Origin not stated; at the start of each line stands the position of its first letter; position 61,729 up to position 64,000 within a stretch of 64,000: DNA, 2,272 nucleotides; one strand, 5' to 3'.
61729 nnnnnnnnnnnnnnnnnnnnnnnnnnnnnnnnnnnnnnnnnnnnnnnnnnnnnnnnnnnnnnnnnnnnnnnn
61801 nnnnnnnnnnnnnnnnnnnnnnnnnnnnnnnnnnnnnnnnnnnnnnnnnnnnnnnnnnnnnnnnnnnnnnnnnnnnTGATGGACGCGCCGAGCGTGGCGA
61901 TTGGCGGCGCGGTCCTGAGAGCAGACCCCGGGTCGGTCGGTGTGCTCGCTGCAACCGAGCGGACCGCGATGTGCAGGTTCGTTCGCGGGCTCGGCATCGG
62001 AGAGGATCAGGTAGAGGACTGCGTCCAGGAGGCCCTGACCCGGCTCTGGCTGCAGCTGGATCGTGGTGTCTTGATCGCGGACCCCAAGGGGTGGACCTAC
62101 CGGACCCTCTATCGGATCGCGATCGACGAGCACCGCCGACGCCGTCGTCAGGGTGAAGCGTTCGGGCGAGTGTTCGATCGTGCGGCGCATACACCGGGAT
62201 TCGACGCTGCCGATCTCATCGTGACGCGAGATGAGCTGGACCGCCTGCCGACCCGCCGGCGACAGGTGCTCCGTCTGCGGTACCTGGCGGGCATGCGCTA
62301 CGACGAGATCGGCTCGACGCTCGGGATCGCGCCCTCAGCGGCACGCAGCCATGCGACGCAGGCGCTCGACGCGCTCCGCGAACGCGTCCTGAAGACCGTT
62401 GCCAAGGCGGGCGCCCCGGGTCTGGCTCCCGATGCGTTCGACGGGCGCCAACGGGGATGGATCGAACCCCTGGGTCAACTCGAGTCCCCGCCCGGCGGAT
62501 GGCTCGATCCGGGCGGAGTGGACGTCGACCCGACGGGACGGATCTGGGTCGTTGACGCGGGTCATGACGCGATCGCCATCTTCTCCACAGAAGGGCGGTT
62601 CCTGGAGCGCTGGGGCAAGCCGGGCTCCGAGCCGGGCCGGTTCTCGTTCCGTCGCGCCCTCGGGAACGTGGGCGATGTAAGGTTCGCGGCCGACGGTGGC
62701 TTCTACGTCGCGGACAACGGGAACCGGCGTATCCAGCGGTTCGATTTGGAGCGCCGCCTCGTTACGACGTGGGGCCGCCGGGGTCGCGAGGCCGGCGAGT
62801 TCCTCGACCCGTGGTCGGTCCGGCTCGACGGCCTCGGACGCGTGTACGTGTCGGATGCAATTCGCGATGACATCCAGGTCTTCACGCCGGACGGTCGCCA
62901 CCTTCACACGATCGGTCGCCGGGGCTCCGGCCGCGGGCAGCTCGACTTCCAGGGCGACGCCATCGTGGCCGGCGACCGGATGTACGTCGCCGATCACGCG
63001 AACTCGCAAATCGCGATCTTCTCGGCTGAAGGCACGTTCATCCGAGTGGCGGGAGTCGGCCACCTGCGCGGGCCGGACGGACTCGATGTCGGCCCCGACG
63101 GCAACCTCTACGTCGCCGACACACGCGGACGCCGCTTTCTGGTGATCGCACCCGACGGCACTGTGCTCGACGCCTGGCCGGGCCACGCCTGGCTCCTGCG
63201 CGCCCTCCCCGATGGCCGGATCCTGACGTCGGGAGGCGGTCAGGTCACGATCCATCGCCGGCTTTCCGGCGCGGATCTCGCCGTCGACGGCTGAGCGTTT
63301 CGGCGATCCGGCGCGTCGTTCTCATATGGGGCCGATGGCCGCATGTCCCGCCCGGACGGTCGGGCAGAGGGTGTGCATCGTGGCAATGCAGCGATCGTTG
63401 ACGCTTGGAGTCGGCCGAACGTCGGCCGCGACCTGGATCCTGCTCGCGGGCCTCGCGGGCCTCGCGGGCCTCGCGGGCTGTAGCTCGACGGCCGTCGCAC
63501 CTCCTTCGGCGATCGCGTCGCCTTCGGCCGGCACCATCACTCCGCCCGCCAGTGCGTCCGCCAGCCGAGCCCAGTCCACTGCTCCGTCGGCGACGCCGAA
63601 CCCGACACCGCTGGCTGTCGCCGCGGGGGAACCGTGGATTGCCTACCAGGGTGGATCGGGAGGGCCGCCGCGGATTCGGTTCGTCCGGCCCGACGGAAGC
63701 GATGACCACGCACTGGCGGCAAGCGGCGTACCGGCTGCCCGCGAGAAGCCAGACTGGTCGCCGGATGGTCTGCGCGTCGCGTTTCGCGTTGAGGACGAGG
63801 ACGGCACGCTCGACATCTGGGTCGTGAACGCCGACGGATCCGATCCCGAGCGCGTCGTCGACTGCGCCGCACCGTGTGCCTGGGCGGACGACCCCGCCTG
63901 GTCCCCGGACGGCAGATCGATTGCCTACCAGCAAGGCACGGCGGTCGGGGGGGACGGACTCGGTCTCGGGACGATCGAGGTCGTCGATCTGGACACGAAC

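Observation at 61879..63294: ECF-type sigma factor fused in-frame to a cytoplasmic NHL-repeat propeller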

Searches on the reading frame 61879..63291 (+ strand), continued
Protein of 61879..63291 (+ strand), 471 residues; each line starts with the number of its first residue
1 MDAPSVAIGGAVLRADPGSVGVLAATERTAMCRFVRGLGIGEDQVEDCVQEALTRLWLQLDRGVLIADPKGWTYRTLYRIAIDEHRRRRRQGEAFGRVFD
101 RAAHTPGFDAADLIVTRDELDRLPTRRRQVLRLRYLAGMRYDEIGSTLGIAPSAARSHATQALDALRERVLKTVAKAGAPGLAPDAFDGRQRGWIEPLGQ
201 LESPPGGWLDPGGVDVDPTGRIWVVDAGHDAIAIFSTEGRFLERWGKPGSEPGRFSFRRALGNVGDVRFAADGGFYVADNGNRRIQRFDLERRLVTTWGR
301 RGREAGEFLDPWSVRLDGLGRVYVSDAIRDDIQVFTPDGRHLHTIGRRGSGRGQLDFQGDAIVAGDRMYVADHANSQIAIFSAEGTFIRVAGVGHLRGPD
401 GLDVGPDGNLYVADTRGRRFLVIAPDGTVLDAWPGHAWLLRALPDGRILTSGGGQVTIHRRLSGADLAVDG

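Call 24: find_encoding_contigs(protein=P0018, flank=8000, max_places=2)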
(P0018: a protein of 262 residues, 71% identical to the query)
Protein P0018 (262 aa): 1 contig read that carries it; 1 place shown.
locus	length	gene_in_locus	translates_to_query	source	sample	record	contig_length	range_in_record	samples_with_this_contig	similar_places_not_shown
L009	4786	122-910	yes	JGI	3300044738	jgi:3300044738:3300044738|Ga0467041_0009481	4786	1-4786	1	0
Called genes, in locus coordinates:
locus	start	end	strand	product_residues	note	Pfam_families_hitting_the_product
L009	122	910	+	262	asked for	PF08450:SGL (faint), PF13449:Phytase-like (faint), PF17170:DUF5128 (faint), PF01436:NHL (weak)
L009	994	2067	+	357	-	PF26549:Tricorn_N (weak), PF26550:Tricorn_2nd (weak), PF07676:PD40 (faint)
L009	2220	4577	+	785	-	PF00931:NB-ARC (weak), PF13374:TPR_10 (faint), PF17874:TPR_MalT, PF00515:TPR_1 (faint), PF13181:TPR_8 (faint), PF13424:TPR_12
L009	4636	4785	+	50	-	?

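Call 50: predict_structure(alignment_id=A1)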
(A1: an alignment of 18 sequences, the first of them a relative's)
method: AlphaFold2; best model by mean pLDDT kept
length: 471 residues; sequences in the alignment: 18
mean_pLDDT: 81.3   pTM: 0.68
mean pLDDT of the five models: 81.3, 81.2, 80.7, 78.7, 77.5
residues with pLDDT >= 90: 189; 70-90: 197; 50-70: 31; < 50: 54
segments of 3 or more residues with pLDDT < 50: 1-12, 92-115, 177-186, 188-190, 467-471
pLDDT, mean of each block of 10 residues (from residue 1): 35 66 86 89 86 88 85 91 75 41 35 55 81 74 80 85 78 51 44 77 85 93 93 94 94 86 85 95 96 96 90 92 92 96 90 84 93 92 93 89 93 91 89 86 91 87 58 33
secondary structure, 60 per line:
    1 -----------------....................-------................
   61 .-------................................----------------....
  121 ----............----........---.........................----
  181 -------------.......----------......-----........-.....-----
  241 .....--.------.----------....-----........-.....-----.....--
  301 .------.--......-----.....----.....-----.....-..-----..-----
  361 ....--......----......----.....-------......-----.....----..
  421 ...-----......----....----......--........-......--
elements in order: H18-37 H45-61 H69-100 H117-120 H125-136 H141-148 H152-176 E194-200 E211-216 E222-226 E231-235 E241-245 E266-269 E275-279 E284-288 E294-298 E311-316 E322-326 E331-335 E341-345 E361-364 E367-372 E377-382 E387-391 E399-404 E410-414 E419-423 E429-434 E439-442 E447-452 E455-462 H464-469

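Call 52: search_protein_representatives(alignment_id=A1)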
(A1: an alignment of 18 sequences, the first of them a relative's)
Query: 18 sequences, 464 profile positions. Proteins with E-value up to 0.001 (for the whole library): 278344; up to 1e-10: 57952; up to 1e-30: 11385. The best 150 are listed.
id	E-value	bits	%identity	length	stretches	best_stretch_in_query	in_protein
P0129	4.9e-290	978.0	-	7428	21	197-381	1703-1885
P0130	1.1e-289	976.8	-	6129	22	215-380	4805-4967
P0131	1.5e-261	884.1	-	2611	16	204-337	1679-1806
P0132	3.8e-248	839.9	-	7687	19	205-386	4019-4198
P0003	7.2e-233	789.5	-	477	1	6-461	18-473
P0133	2.2e-230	781.3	-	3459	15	202-350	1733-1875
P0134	1.9e-222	755.2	-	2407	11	208-374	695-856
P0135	7.2e-219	743.4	-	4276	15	205-385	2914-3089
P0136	2.1e-199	679.2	-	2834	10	186-350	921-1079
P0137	1.2e-193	660.2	-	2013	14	195-350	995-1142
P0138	7.8e-183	624.6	-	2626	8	203-426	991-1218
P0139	5.1e-182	621.9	-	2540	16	205-320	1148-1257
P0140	2.3e-176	603.2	-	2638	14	202-400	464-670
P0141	1.9e-173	593.6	-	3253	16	198-381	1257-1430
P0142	3.5e-173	592.8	-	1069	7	202-407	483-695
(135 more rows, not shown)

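Call 53: fold_search(model_id=the predicted structure, library=pdb)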
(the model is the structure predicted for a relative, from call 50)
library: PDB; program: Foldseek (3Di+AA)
matches with E <= 10: 1451; with E <= 0.001: 919
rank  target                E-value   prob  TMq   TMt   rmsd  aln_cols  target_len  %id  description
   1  6xg7                  1.4e-22  1.00  0.51  0.82   3.7       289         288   28  1.3 A Resolution Structure of the of the NHL Repeat Region of D. melanogaster Thin (released 2020-12-16)
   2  6d69                  2.1e-22  1.00  0.50  0.78   6.9       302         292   28  Crystal Structure of the NHL Repeat Region of D. melanogaster Thin (released 2019-04-24)
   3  6fpt_B                5.9e-20  1.00  0.50  0.60   3.8       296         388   25  Crystal structure of Danio rerio Lin41 filamin-NHL domains (released 2018-05-09)
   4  6fpt_A                1.6e-19  1.00  0.51  0.61   2.5       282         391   25  Crystal structure of Danio rerio Lin41 filamin-NHL domains (released 2018-05-09)
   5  8j72_B                2.8e-19  1.00  0.50  0.83   2.8       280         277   28  Crystal structure of mammalian Trim71 in complex with lncRNA Trincr1 (released 2024-03-06)
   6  8j72_A                5.7e-19  1.00  0.50  0.84   2.7       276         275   28  Crystal structure of mammalian Trim71 in complex with lncRNA Trincr1 (released 2024-03-06)
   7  6fq3_A                7.5e-19  1.00  0.51  0.61   2.5       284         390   25  Crystal structure of Danio rerio Lin41 filamin-NHL domains in complex with lin-29A 5'UTR 13mer RNA (released 2018-05-09)
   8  9jur                  9.8e-19  1.00  0.49  0.81   3.1       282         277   26  Crystal Structure of NHL domain of human E3 ubiquitin-protein ligase TRIM71 (released 2025-04-30)
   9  7qrw                  1.9e-18  1.00  0.35  0.57   6.5       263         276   26  Crystal structure of NHL domain of TRIM3 (released 2022-05-04)
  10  7qrx_A                2.1e-18  1.00  0.50  0.82   3.1       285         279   27  Crystal structure of NHL domain of TRIM71 (released 2022-05-04)
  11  7qrv_D                2.8e-18  1.00  0.49  0.81   4.9       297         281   23  Crystal structure of NHL domain of TRIM2 (full C-terminal) (released 2022-05-04)
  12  7qrv_A                5.9e-18  1.00  0.49  0.81   3.1       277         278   24  Crystal structure of NHL domain of TRIM2 (full C-terminal) (released 2022-05-04)
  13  7qrv_B                6.5e-18  1.00  0.49  0.82   3.0       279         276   25  Crystal structure of NHL domain of TRIM2 (full C-terminal) (released 2022-05-04)
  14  7b2r_B                2.0e-17  1.00  0.50  0.84   2.8       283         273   24  Crystal structure of NHL domain of TRIM2 (released 2021-01-13)
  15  7b2r_A                2.2e-17  1.00  0.50  0.83   2.9       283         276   24  Crystal structure of NHL domain of TRIM2 (released 2021-01-13)
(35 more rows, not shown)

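Call 71: find_encoding_contigs(protein=P0021, flank=6000, max_places=1)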
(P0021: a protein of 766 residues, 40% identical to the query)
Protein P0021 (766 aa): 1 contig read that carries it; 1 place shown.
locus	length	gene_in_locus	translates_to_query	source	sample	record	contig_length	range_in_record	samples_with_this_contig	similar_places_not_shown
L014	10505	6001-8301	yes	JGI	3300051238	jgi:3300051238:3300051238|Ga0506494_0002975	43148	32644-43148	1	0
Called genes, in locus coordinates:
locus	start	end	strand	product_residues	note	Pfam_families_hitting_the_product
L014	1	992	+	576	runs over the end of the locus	PF00144:Beta-lactamase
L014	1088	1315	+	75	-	-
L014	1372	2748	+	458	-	PF16952:Gln-synt_N_2, PF00120:Gln-synt_C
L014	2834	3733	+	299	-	PF05853:BKACE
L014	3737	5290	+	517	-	PF07364:DUF1485, PF07171:MlrC_C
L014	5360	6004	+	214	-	PF04542:Sigma70_r2, PF08281:Sigma70_r4_2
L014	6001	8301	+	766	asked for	PF02393:US22 (faint), PF05787:PhoX (faint), PF13449:Phytase-like (faint), PF25021:TEN_NHL (faint), PF07494:Reg_prop (faint), PF08450:SGL (faint), PF17170:DUF5128 (faint), PF01436:NHL (weak), +2 more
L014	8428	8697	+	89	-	PF00196:GerE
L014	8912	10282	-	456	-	PF12680:SnoaL_2 (weak), PF07883:Cupin_2 (faint)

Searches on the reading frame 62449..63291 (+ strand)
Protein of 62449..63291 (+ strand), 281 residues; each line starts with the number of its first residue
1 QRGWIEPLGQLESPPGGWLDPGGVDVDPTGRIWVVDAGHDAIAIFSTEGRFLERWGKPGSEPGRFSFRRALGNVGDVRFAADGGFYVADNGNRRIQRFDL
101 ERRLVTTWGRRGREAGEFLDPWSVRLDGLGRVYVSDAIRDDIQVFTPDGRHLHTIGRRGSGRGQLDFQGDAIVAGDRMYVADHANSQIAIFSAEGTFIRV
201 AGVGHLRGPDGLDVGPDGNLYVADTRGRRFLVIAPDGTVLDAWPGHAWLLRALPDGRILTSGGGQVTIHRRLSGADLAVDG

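Call 55: search_solved_structures(query=window:62449-63291:+, max_evalue=0.001)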
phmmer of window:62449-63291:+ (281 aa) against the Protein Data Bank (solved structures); distinct sequences matched with E-value up to 0.001: 49.
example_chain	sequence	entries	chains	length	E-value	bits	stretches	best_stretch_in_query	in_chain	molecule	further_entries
7qrx_A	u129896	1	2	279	4.5e-40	141.1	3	16-159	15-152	E3 ubiquitin-protein ligase TRIM71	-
6d69_A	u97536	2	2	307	5.7e-37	130.9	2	7-167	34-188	NHL Repeat Region of D. melanogaster Thin | Thin, isoform D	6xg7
9jur_A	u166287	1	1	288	8.7e-35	123.7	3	16-160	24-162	E3 ubiquitin-protein ligase TRIM71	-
7qrw_A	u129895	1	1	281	2.6e-33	118.9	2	100-241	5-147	Isoform 4 of Tripartite motif-containing protein 3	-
6fpt_A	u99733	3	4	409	6.9e-32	114.2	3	109-236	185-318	E3 ubiquitin-protein ligase TRIM71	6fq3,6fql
8j72_A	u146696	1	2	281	8.9e-32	113.8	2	16-160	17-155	E3 ubiquitin-protein ligase TRIM71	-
7qrv_A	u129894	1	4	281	1.4e-31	113.1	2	101-239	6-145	Tripartite motif-containing protein 2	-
7b2r_A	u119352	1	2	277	1.6e-31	113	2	101-240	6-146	Tripartite motif-containing protein 2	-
7b96_A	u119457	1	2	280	2.9e-31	112.1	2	104-239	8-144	Isoform 2 of Tripartite motif-containing protein 2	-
1q7f_A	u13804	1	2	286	7.1e-15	58.3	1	107-242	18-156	brain tumor CG10719-PA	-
4zlr_A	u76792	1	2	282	8.8e-15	58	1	108-241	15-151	Brain tumor protein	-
5ex7_A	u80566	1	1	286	9e-15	58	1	108-242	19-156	Brain tumor protein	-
9ifo_A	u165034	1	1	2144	7.5e-13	51.6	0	203-240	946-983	Teneurin-Like Protein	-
9pt5_A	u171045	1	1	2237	1.1e-12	51.1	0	203-240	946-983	Teneurin-like protein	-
3wwa_A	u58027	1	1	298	1.3e-11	47.6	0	123-235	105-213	Pizza7H protein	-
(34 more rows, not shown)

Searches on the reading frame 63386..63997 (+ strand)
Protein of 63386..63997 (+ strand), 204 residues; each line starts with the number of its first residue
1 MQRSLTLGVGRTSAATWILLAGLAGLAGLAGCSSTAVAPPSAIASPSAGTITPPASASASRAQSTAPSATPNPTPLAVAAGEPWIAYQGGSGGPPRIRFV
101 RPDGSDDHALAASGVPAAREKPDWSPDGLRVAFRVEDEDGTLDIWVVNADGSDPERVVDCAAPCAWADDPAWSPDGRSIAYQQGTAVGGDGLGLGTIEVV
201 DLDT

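Call 28: search_protein_families(library=pfam, proteins=[window:63386-63997:+], max_evalue=0.01)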
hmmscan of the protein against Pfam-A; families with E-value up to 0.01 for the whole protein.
window:63386-63997:+ (204 aa): 1 family
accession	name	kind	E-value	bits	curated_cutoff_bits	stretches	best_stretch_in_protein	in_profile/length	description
PF07676.18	PD40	-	5.3e-10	39.4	20.9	2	169-181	13-25/38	WD40-like Beta Propeller Repeat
